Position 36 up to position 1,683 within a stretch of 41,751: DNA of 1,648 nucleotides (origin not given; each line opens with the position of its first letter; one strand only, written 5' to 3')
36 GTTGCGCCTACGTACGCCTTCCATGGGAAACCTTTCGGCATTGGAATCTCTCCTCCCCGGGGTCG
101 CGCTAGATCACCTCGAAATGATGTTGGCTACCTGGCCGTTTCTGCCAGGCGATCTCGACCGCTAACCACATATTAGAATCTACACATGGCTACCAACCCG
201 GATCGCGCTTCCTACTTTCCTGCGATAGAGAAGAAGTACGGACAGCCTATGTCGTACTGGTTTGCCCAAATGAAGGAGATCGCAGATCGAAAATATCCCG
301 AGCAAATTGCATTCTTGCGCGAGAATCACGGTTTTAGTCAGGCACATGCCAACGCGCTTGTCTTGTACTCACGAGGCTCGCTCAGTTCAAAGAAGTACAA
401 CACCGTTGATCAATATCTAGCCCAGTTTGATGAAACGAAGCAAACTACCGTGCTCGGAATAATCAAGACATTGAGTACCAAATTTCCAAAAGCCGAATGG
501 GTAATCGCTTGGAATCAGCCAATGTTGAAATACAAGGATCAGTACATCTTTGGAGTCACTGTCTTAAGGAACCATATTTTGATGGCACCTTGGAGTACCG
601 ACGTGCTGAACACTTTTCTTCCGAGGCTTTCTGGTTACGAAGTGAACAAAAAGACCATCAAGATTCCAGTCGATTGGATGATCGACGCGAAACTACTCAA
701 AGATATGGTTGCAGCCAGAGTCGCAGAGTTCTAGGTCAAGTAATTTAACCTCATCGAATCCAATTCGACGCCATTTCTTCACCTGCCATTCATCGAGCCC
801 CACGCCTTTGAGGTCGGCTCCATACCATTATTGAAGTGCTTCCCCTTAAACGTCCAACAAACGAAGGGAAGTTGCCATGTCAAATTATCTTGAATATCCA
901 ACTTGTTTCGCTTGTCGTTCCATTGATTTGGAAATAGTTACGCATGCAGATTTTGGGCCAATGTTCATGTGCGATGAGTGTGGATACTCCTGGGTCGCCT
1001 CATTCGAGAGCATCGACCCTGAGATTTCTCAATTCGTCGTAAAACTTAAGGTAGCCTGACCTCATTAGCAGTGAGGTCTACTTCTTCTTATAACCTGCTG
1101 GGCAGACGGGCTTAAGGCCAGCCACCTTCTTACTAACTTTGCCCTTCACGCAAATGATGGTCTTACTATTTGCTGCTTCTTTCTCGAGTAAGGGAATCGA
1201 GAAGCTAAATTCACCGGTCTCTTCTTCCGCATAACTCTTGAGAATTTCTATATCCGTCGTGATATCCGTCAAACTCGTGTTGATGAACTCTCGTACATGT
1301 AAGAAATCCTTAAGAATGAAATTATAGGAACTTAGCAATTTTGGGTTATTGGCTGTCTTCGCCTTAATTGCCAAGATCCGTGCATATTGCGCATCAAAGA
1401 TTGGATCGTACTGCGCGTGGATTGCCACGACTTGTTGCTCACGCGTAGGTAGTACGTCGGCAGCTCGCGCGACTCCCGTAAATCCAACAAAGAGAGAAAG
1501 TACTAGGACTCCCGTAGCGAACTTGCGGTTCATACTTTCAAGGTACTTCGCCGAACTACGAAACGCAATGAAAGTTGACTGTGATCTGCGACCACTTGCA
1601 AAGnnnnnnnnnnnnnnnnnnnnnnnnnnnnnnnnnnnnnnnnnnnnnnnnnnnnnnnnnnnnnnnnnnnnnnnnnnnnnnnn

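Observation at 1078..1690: Conserved lysine-rich, two-cysteine C-terminal module on neighbouring secreted proteins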

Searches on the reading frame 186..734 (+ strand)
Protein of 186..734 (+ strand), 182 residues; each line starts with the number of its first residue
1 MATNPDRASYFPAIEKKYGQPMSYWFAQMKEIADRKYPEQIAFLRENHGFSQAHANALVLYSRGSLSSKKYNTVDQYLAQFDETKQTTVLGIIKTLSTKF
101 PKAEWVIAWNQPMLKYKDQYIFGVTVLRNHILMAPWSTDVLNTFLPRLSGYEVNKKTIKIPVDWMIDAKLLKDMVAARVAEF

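Call 51: search_protein_families(library=pfam, alignment_id=A8, max_evalue=0.00001)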
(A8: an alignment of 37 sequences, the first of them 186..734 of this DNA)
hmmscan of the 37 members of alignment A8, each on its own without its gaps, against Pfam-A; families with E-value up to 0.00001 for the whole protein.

A. member 1, window:186-734:+ (182 aa): 1 family
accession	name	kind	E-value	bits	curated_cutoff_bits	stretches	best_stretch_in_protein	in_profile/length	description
PF14117.11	DUF4287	-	5.3e-14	52.4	27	1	8-61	3-57/60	Domain of unknown function (DUF4287)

B. families by the number of members that match (of 37 scanned): 55 families (the first 25 are shown)
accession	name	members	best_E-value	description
PF07690.21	MFS_1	2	1.4e-48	Major Facilitator Superfamily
PF00005.33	ABC_tran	2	1.1e-28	ABC transporter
PF00115.25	COX1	1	8.5e-120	Cytochrome C and Quinol oxidase polypeptide I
PF02665.19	Nitrate_red_gam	1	2.6e-83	Nitrate reductase gamma subunit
PF01425.27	Amidase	1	8.3e-80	Amidase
PF01434.24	Peptidase_M41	1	3.1e-72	Peptidase family M41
PF01227.27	GTP_cyclohydroI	1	8.4e-70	GTP cyclohydrolase I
PF02574.22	S-methyl_trans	1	2.4e-66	Homocysteine S-methyltransferase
PF00384.28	Molybdopterin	1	9.5e-62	Molybdopterin oxidoreductase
PF00809.28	Pterin_bind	1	2.4e-50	Pterin binding enzyme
PF00326.27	Peptidase_S9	1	9.9e-48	Prolyl oligopeptidase family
PF00004.35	AAA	1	6.2e-47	ATPase family associated with various cellular activities (AAA)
PF00270.35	DEAD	1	4.9e-45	DEAD/DEAH box helicase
PF09678.15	Caa3_CtaG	1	5.7e-44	Cytochrome c oxidase caa3 assembly factor (Caa3_CtaG)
PF02113.21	Peptidase_S13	1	1.8e-39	D-Ala-D-Ala carboxypeptidase 3 (S13) family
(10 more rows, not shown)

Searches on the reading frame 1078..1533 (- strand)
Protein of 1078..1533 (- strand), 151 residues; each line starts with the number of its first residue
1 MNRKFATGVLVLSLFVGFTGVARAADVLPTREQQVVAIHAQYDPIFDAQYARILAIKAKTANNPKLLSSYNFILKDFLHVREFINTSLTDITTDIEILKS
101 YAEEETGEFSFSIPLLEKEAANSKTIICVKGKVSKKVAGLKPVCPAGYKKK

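Call 5: search_protein_families(library=pfam, proteins=[window:1078-1533:-], max_evalue=1)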
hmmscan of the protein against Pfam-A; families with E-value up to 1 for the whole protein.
window:1078-1533:- (151 aa): 0 families

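Call 6: search_protein_families(library=ncbifam, proteins=[window:1078-1533:-], max_evalue=1)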
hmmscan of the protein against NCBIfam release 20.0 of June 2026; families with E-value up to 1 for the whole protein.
window:1078-1533:- (151 aa): 0 families

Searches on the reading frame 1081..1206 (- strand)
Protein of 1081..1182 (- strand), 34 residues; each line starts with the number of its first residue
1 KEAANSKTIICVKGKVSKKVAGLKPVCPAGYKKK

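Call 7: search_protein_families(library=pfam, proteins=[window:1081-1182:-], max_evalue=10)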
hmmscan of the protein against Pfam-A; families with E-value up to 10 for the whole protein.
seq(34 aa): 0 families

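Call 8: search_protein_families(library=ncbifam, proteins=[window:1081-1182:-], max_evalue=10)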
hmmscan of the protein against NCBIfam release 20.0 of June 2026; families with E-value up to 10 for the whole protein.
seq(34 aa): 0 families

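Call 13: find_homologous_proteins(query=A3, max_evalue=10)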
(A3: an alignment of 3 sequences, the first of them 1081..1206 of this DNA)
Query A3 (3 sequences) (42 aa, profile of the alignment): 66 proteins with E <= 10 among 66 candidates.
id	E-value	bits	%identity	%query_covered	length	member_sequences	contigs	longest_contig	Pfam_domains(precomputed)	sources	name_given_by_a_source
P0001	4.0e-18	83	98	100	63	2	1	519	-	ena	-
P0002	1.1e-13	69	67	64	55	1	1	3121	-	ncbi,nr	ncbi:MAG: hypothetical protein F2922_08935 [Actinobacteria bacterium]|nr:hypothetical protein [Actin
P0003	6.9e-13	66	66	81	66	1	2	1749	-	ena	-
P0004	8.1e-13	66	52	100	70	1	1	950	-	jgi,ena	-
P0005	9.3e-13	66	63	64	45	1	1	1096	-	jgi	-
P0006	4.5e-12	64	70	64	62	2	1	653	-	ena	-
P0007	5.5e-12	63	66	83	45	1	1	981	-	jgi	-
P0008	6.1e-12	63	67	64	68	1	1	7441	-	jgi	jgi:hypothetical protein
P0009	6.4e-12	63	55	90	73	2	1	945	-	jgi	jgi:hypothetical protein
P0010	7.4e-12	63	48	100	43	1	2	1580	-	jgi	jgi:hypothetical protein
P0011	1.2e-11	62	70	64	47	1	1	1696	-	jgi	jgi:hypothetical protein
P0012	1.5e-11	62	70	64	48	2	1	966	-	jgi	jgi:hypothetical protein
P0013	2.2e-11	62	50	100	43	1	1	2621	-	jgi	jgi:hypothetical protein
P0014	2.2e-11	62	65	62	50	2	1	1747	-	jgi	jgi:hypothetical protein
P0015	4.1e-11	61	57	83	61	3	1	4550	-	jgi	jgi:hypothetical protein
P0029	1.7e-10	59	67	64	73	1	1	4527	-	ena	-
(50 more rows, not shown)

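Call 82: find_encoding_contigs(protein=P0029, flank=3000, max_places=3)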
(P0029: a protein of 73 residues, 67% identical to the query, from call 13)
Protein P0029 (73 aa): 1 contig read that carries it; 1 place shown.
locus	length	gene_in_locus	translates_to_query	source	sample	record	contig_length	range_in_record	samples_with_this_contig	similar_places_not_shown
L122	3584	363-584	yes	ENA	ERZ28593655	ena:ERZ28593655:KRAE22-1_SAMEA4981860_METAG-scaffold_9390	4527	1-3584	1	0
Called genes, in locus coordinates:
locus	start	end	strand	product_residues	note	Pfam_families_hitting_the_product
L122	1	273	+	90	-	?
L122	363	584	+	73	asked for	-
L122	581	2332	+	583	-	-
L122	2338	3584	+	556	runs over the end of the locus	-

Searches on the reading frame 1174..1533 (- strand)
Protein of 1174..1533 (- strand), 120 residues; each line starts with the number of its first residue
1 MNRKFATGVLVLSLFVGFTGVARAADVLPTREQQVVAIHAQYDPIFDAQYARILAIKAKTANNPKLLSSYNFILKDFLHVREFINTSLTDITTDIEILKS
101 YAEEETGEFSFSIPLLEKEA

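Call 87: find_homologous_proteins(query=window:1174-1533:-, max_evalue=0.001)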
Query window:1174-1533:- (120 aa): 23 proteins with E <= 0.001 among 33 candidates.
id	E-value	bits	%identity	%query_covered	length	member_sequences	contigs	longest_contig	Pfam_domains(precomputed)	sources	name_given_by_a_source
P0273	1.5e-69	249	100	100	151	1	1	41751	-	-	-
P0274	1.9e-69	249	99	100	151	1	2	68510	-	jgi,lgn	-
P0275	2.0e-69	249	99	100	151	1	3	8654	-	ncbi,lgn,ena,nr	ncbi:MAG: hypothetical protein EBU43_05310 [Actinobacteria bacterium]|nr:hypothetical protein [Actin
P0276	2.0e-69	249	99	100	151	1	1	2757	-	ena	-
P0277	2.0e-69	249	99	100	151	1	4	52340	-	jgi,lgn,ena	-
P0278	2.1e-69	249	99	100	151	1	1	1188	-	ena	-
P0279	3.8e-69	248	99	100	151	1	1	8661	-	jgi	-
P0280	7.6e-69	247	98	100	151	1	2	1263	-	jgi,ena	jgi:hypothetical protein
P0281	7.7e-69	247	98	100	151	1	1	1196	-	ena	-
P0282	1.4e-68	246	98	100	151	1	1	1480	-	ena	-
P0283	1.4e-68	246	98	100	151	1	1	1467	-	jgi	jgi:hypothetical protein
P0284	2.7e-68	245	98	100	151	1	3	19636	-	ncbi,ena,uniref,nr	ncbi:MAG: hypothetical protein F2652_08885 [Actinobacteria bacterium]|uniref:Unannotated protein n=2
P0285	7.3e-68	244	98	100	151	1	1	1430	-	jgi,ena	-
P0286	5.4e-67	241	95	100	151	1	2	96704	-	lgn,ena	-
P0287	2.8e-61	223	87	100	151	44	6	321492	-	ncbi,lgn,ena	-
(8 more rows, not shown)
